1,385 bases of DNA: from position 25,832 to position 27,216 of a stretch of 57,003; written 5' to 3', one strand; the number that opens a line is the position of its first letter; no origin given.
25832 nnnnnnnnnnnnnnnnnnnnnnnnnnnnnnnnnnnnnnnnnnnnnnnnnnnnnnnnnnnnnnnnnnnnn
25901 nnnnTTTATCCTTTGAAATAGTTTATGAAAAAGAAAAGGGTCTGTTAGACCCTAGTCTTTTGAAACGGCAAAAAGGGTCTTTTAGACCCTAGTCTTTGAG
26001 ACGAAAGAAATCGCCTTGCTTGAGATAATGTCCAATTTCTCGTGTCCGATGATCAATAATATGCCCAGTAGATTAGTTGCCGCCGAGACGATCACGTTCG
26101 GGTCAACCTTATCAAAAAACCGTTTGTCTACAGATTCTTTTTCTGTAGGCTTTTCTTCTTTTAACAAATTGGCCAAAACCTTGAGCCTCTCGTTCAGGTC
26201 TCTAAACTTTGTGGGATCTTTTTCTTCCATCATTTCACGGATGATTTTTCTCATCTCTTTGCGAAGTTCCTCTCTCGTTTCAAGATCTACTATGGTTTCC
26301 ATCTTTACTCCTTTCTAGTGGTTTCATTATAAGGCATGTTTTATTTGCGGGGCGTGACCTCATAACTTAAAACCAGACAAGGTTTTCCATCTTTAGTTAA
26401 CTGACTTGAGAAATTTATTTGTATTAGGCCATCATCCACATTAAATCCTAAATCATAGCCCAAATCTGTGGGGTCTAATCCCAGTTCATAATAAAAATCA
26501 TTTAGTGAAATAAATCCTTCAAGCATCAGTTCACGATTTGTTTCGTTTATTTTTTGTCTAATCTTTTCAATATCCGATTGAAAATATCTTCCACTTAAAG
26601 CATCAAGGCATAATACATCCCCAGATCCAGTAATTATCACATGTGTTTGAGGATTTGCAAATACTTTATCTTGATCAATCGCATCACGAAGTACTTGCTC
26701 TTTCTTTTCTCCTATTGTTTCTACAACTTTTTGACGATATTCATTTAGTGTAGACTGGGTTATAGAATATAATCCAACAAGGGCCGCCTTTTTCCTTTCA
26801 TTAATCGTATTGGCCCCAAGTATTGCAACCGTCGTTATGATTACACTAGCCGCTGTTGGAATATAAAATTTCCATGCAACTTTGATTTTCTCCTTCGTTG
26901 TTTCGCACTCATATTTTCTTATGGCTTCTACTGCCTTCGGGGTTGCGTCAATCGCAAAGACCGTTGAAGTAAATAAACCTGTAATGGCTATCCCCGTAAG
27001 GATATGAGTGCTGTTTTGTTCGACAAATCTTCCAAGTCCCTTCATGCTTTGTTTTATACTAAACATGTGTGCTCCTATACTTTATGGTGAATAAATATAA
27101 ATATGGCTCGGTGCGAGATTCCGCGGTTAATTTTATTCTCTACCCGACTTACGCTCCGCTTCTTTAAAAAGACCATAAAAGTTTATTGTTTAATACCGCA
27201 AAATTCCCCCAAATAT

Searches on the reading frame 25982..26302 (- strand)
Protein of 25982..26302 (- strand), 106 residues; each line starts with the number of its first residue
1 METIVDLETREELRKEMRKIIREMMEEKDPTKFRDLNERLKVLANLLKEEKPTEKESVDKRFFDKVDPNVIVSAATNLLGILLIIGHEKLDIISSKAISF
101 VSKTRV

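Call 15: search_protein_families(library=phrogs, proteins=[window:25982-26302:-], max_evalue=0.001)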
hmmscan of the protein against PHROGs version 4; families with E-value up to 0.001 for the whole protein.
window:25982-26302:- (106 aa): 1 family
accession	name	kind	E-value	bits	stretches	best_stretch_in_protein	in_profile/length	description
phrog_5818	-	unknown function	6.4e-14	53.1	1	8-105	9-97/98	-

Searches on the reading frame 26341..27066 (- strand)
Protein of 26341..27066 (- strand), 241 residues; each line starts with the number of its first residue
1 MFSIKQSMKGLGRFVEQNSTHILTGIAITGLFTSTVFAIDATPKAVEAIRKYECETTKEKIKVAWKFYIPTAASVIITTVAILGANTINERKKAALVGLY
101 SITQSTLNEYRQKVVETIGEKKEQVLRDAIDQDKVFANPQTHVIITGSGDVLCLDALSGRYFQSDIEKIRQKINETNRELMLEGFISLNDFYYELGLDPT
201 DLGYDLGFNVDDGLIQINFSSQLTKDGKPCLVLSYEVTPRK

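Call 15: search_protein_families(library=phrogs, proteins=[window:26341-27066:-], max_evalue=0.001)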
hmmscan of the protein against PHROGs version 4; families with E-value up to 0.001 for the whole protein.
window:26341-27066:- (241 aa): 1 family
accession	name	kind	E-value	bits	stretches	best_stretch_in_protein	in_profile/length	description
phrog_2152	-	unknown function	2.5e-68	231.4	1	3-239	4-265/273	-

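Call 21: find_related_loci(query=window:26341-27066:-, collection=viral_contigs, flank=10000)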
Query window:26341-27066:- (241 aa) in viral_contigs; peptide patterns used: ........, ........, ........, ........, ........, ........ (x = any residue, [..] = any of these).
10 stretches matched a pattern; 2 encode a relative of the query (tblastn E <= 1e-3); 2 distinct loci.
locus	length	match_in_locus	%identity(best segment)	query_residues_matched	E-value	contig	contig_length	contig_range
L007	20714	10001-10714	53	1-240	6e-80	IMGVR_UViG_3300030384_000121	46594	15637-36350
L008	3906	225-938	53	1-240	4e-80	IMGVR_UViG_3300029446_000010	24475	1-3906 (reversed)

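Call 54: find_homologous_proteins(query=window:26341-27066:-, max_evalue=1e-30)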
Query window:26341-27066:- (241 aa): 2392 proteins with E <= 1e-30 among 3028 candidates; the best 120 are listed.
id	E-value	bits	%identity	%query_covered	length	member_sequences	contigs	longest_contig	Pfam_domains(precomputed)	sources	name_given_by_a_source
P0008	2.3e-153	526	100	100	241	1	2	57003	PF19880.5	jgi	jgi:hypothetical protein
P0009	4.6e-118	411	75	100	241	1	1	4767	PF19880.5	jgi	jgi:hypothetical protein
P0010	3.5e-104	365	65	100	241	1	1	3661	PF19880.5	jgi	jgi:hypothetical protein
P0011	1.2e-103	364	66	100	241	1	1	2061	PF19880.5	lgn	-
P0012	3.4e-100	352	65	98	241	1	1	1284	PF19880.5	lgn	-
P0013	6.1e-91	322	61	100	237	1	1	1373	PF19880.5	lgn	-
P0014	6.1e-91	322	57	98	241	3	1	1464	PF19880.5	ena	-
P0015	2.2e-88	314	57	98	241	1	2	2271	PF19880.5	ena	-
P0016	1.1e-87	311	57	100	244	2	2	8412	PF19880.5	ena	-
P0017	2.9e-87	310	57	98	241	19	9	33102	PF19880.5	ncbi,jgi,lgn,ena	-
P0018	5.8e-85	303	58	98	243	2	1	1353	PF19880.5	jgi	jgi:hypothetical protein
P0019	5.5e-83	296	56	98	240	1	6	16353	PF19880.5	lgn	-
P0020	2.1e-82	294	55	100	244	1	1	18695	PF19880.5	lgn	-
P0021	2.5e-81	291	56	98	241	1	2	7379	PF19880.5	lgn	-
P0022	8.5e-81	289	55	95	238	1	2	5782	PF19880.5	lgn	-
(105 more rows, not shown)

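Call 55: find_encoding_contigs(protein=P0009, flank=8000, max_places=4)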
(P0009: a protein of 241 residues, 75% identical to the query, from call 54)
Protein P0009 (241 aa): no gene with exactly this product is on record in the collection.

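Call 56: find_encoding_contigs(protein=P0010, flank=8000, max_places=4)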
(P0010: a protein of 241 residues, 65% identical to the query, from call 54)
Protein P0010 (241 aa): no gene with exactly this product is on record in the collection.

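Call 57: find_encoding_contigs(protein=P0017, flank=8000, max_places=6)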
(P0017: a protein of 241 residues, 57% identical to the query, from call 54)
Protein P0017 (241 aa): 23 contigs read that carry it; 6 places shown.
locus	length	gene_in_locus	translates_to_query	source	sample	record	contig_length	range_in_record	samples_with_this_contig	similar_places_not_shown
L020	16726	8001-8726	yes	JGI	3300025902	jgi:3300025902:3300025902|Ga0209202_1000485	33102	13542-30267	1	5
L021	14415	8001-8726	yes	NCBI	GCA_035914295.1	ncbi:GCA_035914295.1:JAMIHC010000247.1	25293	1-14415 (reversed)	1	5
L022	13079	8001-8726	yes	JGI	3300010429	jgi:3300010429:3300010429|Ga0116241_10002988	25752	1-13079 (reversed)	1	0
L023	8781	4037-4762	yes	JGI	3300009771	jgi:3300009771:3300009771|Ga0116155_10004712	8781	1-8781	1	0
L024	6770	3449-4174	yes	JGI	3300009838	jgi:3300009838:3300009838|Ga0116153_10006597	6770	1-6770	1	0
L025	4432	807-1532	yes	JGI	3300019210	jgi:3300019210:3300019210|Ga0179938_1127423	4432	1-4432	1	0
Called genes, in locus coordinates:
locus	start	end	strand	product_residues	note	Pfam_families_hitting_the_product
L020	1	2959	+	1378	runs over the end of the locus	PF20155:TMP_3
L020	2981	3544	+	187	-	-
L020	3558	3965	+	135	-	PF23140:Gp80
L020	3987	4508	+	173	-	PF22768:SPP1_Dit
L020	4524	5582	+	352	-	PF06605:Prophage_tail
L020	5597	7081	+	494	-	-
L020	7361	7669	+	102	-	-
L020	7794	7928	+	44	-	-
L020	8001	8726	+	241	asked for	PF19880:DUF6353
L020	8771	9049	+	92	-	-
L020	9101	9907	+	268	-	-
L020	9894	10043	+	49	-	-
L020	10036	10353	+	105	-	-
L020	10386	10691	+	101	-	-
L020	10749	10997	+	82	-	-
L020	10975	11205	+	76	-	-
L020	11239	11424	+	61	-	-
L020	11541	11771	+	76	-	-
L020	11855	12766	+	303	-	PF01068:DNA_ligase_A_M, PF14743:DNA_ligase_OB_2 (faint)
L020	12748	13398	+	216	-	-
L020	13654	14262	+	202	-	-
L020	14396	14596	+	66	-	-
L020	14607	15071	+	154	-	-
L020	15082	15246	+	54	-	-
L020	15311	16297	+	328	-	PF19880:DUF6353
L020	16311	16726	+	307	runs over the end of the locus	PF02739:5_3_exonuc_N, PF01367:5_3_exonuc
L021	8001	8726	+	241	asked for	PF19880:DUF6353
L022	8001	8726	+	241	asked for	PF19880:DUF6353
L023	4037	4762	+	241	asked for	PF19880:DUF6353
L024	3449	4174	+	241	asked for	PF19880:DUF6353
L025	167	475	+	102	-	-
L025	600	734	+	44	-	-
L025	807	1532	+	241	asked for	PF19880:DUF6353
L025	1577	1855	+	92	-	-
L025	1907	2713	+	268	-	-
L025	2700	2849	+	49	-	-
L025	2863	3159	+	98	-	-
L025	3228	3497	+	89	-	-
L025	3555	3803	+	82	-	-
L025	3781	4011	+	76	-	-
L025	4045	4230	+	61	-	-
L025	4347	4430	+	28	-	?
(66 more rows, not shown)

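Call 85: search_dna_similar(query=window:26341-27066:-, collection=phages, mode=protein, max_rows=25)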
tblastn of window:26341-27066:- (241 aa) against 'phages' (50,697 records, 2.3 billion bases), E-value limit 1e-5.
Records with a match: 237; places in all: 265; records where one place covers at least 80% of the query: 236.
Best place of each record, by identity: <60% 237.
By first word of the organism name: Arthrobacter 95; Gordonia 55; Streptomyces 54; Siphovirus 12; Curtobacterium 7; Rhodococcus 4; Microbacterium 4; Bacteriophage 2; Faecalibacterium 2; Bifidobacterium 1; and 1 more.
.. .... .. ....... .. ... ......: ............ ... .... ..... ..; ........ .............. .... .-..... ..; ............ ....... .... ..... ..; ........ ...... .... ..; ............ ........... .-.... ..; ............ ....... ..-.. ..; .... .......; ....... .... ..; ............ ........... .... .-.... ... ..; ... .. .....
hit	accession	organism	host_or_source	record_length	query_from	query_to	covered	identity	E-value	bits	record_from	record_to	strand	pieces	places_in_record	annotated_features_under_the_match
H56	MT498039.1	Gordonia phage Gill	Gordonia terrae 3612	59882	4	241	99%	41.4%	4e-56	198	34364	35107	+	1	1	48: membrane protein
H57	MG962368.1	Gordonia phage Gravy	Gordonia terrae 3612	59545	4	241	99%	41.4%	5e-56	197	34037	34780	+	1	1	47: hypothetical protein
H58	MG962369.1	Gordonia phage Kerry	Gordonia terrae 3612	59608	4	241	99%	41.4%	5e-56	197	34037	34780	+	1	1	47: hypothetical protein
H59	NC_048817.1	Gordonia phage Tanis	Gordonia terrae 3612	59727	4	241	99%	41.4%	5e-56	197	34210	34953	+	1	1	48: membrane protein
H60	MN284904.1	Gordonia phage Tanis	Gordonia terrae 3612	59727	4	241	99%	41.4%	5e-56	197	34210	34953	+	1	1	48: membrane protein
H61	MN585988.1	Gordonia Phage Odesza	Gordonia terrae 3612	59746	4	241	99%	41.4%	5e-56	197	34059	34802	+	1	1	47: membrane protein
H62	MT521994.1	Gordonia phage Magel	Gordonia terrae NRRL B-16283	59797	4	241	99%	41.4%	5e-56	197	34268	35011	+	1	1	49: membrane protein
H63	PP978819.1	Gordonia phage Capybara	Gordonia terrae 3612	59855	4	241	99%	41.4%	5e-56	197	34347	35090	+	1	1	48: hypothetical protein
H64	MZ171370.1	Gordonia phage Roney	Gordonia terrae 3612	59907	4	241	99%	41.4%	5e-56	197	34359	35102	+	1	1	48: hypothetical protein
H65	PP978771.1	Gordonia phage Captrips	Gordonia rubripertincta NRRL B-16540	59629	4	241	99%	41.4%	5e-56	197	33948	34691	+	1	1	47: hypothetical protein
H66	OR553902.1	Arthrobacter phage Lewando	Arthrobacter globiformis NRRL B-2779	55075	1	241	100%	40.7%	4e-54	192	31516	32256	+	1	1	44: membrane protein | 43: membrane protein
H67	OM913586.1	Arthrobacter phage Zeina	Arthrobacter globiformis B-2979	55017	1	241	100%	40.3%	2e-56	198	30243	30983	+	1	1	42: membrane protein | 41: membrane protein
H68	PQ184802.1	Gordonia phage Eddiemania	Gordonia rubripertincta NRRL B-16540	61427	1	241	100%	40.3%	3e-55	195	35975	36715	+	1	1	51: hypothetical protein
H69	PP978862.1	Gordonia phage Fazel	Gordonia rubripertincta NRRL B-16540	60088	9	241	97%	41.5%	3e-51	184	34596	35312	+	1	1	49: hypothetical protein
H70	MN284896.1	Gordonia phage OhMyWard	Gordonia rubripertincta NRRL B-16540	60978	9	241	97%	41.4%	3e-51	184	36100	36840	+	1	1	49: membrane protein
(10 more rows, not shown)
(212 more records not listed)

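Call 87: get_annotated_region(hit=H59, flank=6500)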
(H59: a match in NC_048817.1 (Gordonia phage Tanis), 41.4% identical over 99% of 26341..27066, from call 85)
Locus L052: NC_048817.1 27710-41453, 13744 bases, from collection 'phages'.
description: Gordonia phage Tanis, complete genome.
organism: Gordonia phage Tanis (NCBI taxid 2652415)
taxonomy: Viruses; Duplodnaviria; Heunggongvirae; Uroviricota; Caudoviricetes; Deejayvirinae; Tanisvirus; Tanisvirus tanis
host: Gordonia terrae 3612; source: soil; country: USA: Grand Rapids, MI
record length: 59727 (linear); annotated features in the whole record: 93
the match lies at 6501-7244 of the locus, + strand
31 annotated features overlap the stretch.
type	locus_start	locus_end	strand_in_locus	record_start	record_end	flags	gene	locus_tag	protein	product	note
CDS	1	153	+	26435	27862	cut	31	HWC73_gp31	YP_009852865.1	minor tail protein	-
CDS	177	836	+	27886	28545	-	32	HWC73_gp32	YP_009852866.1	membrane protein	-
CDS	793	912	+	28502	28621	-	33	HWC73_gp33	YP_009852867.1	hypothetical protein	-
CDS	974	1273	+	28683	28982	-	34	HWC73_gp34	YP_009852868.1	hypothetical protein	-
CDS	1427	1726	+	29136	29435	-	35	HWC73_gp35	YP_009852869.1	hypothetical protein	-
CDS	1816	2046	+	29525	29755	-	36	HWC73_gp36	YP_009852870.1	hypothetical protein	-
CDS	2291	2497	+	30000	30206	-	37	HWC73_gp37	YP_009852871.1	hypothetical protein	-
CDS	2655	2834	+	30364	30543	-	38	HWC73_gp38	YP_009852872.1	membrane protein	-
CDS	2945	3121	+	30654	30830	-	39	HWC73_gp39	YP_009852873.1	hypothetical protein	-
CDS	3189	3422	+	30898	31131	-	40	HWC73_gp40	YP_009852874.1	hypothetical protein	-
CDS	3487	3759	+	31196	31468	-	41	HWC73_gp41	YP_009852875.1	hypothetical protein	-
CDS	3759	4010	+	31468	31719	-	42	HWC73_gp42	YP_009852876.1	hypothetical protein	-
CDS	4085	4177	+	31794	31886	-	43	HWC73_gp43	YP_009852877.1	membrane protein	-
CDS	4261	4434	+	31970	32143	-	44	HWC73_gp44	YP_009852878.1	hypothetical protein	-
CDS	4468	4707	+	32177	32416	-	45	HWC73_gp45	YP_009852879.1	hypothetical protein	-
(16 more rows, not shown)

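Call 88: get_annotated_region(hit=H66, flank=6500)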
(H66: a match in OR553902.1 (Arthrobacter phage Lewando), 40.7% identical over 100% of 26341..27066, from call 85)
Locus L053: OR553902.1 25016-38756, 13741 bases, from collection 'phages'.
description: Arthrobacter phage Lewando, complete genome.
organism: Arthrobacter phage Lewando (NCBI taxid 3043918)
taxonomy: Viruses; Duplodnaviria; Heunggongvirae; Uroviricota; Caudoviricetes
host: Arthrobacter globiformis NRRL B-2779; source: soil; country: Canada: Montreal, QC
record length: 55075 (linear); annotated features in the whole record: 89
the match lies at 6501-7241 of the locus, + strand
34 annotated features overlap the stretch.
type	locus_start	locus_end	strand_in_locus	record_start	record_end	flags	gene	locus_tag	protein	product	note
CDS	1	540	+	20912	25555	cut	29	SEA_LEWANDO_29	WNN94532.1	tape measure protein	-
CDS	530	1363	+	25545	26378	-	30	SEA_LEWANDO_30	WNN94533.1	minor tail protein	-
CDS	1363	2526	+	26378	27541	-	31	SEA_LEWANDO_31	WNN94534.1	minor tail protein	-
CDS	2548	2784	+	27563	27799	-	32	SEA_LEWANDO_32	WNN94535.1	hypothetical protein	-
CDS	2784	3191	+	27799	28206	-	33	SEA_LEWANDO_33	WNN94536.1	hypothetical protein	-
CDS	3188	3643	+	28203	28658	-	34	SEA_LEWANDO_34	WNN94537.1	membrane protein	-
CDS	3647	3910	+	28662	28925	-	35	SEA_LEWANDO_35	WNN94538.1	membrane protein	-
CDS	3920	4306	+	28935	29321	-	36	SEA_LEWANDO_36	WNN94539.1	holin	-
CDS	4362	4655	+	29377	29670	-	37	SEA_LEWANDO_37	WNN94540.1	hypothetical protein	-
CDS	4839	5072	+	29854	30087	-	38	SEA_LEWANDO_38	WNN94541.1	hypothetical protein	-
CDS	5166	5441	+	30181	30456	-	39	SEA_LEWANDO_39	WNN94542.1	hypothetical protein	-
CDS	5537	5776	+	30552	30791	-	40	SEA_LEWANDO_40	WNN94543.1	hypothetical protein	-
CDS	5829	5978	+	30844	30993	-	41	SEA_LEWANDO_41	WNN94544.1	hypothetical protein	-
CDS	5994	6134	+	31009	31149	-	42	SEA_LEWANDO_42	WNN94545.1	membrane protein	-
CDS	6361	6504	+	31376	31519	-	43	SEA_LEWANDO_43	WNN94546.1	membrane protein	-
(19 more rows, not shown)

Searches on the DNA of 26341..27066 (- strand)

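Call 94: search_dna_similar(query=L052:150-6500:+, collection=phages, mode=near, max_rows=40)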
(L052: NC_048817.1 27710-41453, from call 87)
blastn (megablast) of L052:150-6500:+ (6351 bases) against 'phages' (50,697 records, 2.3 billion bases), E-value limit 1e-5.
Records with a match: 60; places in all: 170; records where one place covers at least 80% of the query: 7.
Best place of each record, by identity: >=99% 8; 95-99% 1; 90-95% 9; 80-90% 6; 60-80% 36.
By first word of the organism name: Gordonia 55; Streptomyces 5.
By host as written in the record: Gordonia rubripertincta NRRL B-16540 36; Gordonia terrae 3612 15; Streptomyces griseus ATCC 10137 4; Gordonia rubripertincta 2; Gordonia terrae NRRL B-16283 1; Gordonia rubripertincta NRRL-16540 1; Streptomyces stelliscabiei 1.
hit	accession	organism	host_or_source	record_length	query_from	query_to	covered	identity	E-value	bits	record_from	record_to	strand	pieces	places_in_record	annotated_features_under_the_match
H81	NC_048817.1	Gordonia phage Tanis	Gordonia terrae 3612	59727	1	6351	100%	100.0%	0e+0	11729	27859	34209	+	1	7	47: hypothetical protein | 32: membrane protein | 34: hypothetical protein | 35: hypothetical protein | 41: hypothetical protein | and 13 other names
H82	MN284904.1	Gordonia phage Tanis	Gordonia terrae 3612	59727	1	6351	100%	100.0%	0e+0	11729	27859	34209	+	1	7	47: hypothetical protein | 32: membrane protein | 34: hypothetical protein | 35: hypothetical protein | 41: hypothetical protein | and 13 other names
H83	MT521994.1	Gordonia phage Magel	Gordonia terrae NRRL B-16283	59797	1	6351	100%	99.7%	0e+0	11640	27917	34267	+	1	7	48: membrane protein | 33: hypothetical protein | 35: membrane protein | 36: hypothetical protein | 42: membrane protein | and 13 other names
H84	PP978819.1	Gordonia phage Capybara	Gordonia terrae 3612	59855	1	6351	100%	99.7%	0e+0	11633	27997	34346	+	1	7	47: hypothetical protein | 32: membrane protein | 34: hypothetical protein | 35: hypothetical protein | 41: hypothetical protein | and 13 other names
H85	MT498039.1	Gordonia phage Gill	Gordonia terrae 3612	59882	1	6350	100%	99.3%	0e+0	11487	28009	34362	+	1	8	47: membrane protein | 32: membrane protein | 34: hypothetical protein | 35: hypothetical protein | 41: membrane protein | and 13 other names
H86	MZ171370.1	Gordonia phage Roney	Gordonia terrae 3612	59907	1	6351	100%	99.1%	0e+0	11411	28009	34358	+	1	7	47: hypothetical protein | 32: hypothetical protein | 34: hypothetical protein | 35: hypothetical protein | 41: hypothetical protein | and 13 other names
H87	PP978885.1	Gordonia phage Perkunas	Gordonia rubripertincta NRRL B-16540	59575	43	6350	86%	82.3%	0e+0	4665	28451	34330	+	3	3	48: membrane protein | 34: membrane protein | 36: hypothetical protein | 42: hypothetical protein | 43: hypothetical protein | and 11 other names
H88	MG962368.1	Gordonia phage Gravy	Gordonia terrae 3612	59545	1624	6351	71%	99.7%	0e+0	8263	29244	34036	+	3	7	46: hypothetical protein | 35: hypothetical protein | 40: hypothetical protein | 44: hypothetical protein | 41: hypothetical protein | and 8 other names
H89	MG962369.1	Gordonia phage Kerry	Gordonia terrae 3612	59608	1624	6351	71%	99.7%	0e+0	8263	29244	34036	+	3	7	46: hypothetical protein | 35: hypothetical protein | 40: hypothetical protein | 44: hypothetical protein | 41: hypothetical protein | and 8 other names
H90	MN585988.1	Gordonia Phage Odesza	Gordonia terrae 3612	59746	1624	6351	71%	99.0%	0e+0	8111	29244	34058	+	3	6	46: hypothetical protein | 35: hypothetical protein | 40: hypothetical protein | 41: hypothetical protein | 39: hypothetical protein | and 8 other names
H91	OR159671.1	Gordonia phage Conley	Gordonia rubripertincta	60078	43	5972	80%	82.4%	0e+0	4358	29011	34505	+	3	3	46: hypothetical protein | 33: hypothetical protein | 34: hypothetical protein | 40: hypothetical protein | 41: hypothetical protein | and 9 other names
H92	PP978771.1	Gordonia phage Captrips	Gordonia rubripertincta NRRL B-16540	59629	1624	6350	71%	87.4%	0e+0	5162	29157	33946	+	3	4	46: hypothetical protein | 35: hypothetical protein | 40: hypothetical protein | 41: hypothetical protein | 44: membrane protein | and 8 other names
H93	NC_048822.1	Gordonia phage Avazak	Gordonia rubripertincta NRRL B-16540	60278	1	4285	61%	92.8%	0e+0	5836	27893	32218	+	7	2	32: membrane protein | 35: hypothetical protein | 34: hypothetical protein | 41: hypothetical protein | 36: hypothetical protein | and 9 other names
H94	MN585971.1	Gordonia phage Avazak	Gordonia rubripertincta NRRL B-16540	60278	1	4285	61%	92.8%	0e+0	5836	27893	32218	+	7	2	32: membrane protein | 35: hypothetical protein | 34: hypothetical protein | 41: hypothetical protein | 36: hypothetical protein | and 9 other names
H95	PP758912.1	Gordonia phage Petito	Gordonia rubripertincta NRRL B-16540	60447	43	4285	53%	85.1%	0e+0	3413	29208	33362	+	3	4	34: membrane protein | 35: hypothetical protein | 42: hypothetical protein | 36: hypothetical protein | 43: hypothetical protein | and 7 other names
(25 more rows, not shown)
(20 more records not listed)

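Call 95: get_annotated_region(hit=H88, flank=2500)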
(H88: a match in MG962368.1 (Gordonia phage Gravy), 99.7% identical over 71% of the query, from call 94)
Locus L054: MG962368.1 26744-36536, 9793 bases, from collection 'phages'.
description: Gordonia phage Gravy, complete genome.
organism: Gordonia phage Gravy (NCBI taxid 2094133)
taxonomy: Viruses; Duplodnaviria; Heunggongvirae; Uroviricota; Caudoviricetes; Deejayvirinae; Tanisvirus; Tanisvirus tanis
host: Gordonia terrae 3612; source: soil; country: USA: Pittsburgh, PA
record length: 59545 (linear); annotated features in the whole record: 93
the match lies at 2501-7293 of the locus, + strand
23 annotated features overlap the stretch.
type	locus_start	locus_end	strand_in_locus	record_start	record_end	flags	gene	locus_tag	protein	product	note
CDS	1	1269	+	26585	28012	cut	31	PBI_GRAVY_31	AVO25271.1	minor tail protein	-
CDS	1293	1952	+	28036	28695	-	32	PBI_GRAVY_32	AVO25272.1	hypothetical protein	-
CDS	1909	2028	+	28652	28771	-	33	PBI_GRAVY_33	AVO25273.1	hypothetical protein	-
CDS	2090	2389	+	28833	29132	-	34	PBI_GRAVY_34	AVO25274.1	hypothetical protein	-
CDS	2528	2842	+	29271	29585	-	35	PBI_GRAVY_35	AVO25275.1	hypothetical protein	-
CDS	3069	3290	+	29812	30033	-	36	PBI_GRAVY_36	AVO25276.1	hypothetical protein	-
CDS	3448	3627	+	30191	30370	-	37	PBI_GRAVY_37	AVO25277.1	hypothetical protein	-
CDS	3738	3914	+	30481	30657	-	38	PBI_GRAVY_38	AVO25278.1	hypothetical protein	-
CDS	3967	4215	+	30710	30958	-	39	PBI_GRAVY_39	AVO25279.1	hypothetical protein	-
CDS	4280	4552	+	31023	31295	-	40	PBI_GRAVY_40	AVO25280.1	hypothetical protein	-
CDS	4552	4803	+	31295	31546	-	41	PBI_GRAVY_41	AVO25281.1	hypothetical protein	-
CDS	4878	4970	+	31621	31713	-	42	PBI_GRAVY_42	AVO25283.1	hypothetical protein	-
CDS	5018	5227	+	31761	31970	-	43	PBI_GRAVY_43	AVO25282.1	hypothetical protein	-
CDS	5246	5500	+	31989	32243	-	44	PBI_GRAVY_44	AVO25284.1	hypothetical protein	-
CDS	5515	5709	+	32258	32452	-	45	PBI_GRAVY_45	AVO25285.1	hypothetical protein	-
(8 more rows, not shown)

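Call 96: get_annotated_region(hit=H93, flank=3000)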
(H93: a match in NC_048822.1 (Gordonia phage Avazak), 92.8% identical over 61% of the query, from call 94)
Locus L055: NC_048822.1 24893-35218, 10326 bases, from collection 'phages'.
description: Gordonia phage Avazak, complete genome.
organism: Gordonia phage Avazak (NCBI taxid 2656529)
taxonomy: Viruses; Duplodnaviria; Heunggongvirae; Uroviricota; Caudoviricetes; Deejayvirinae; Tanisvirus; Tanisvirus avazak
host: Gordonia rubripertincta NRRL B-16540; source: soil; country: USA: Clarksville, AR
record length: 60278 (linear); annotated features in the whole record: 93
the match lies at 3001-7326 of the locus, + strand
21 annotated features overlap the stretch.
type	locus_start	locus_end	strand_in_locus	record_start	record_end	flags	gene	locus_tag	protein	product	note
CDS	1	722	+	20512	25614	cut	29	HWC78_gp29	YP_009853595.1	tail length tape measure protein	-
CDS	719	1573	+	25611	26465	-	30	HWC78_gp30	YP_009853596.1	minor tail protein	-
CDS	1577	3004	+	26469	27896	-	31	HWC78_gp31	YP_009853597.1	minor tail protein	-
CDS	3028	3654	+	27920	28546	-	32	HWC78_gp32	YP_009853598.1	membrane protein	-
CDS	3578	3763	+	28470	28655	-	33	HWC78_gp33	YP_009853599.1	hypothetical protein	-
CDS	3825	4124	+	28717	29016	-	34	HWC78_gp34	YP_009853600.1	hypothetical protein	-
CDS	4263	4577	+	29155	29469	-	35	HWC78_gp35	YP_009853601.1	hypothetical protein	-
CDS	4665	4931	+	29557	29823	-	36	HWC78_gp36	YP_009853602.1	hypothetical protein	-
CDS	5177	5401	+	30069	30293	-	37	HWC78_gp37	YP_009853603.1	hypothetical protein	-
CDS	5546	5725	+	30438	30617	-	38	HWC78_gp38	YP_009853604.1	membrane protein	-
CDS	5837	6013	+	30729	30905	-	39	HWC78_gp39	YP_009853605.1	hypothetical protein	-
CDS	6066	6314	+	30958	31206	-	40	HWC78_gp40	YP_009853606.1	hypothetical protein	-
CDS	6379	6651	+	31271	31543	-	41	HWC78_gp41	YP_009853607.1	hypothetical protein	-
CDS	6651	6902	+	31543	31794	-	42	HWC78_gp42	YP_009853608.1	hypothetical protein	-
CDS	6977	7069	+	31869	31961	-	43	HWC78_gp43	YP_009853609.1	hypothetical protein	-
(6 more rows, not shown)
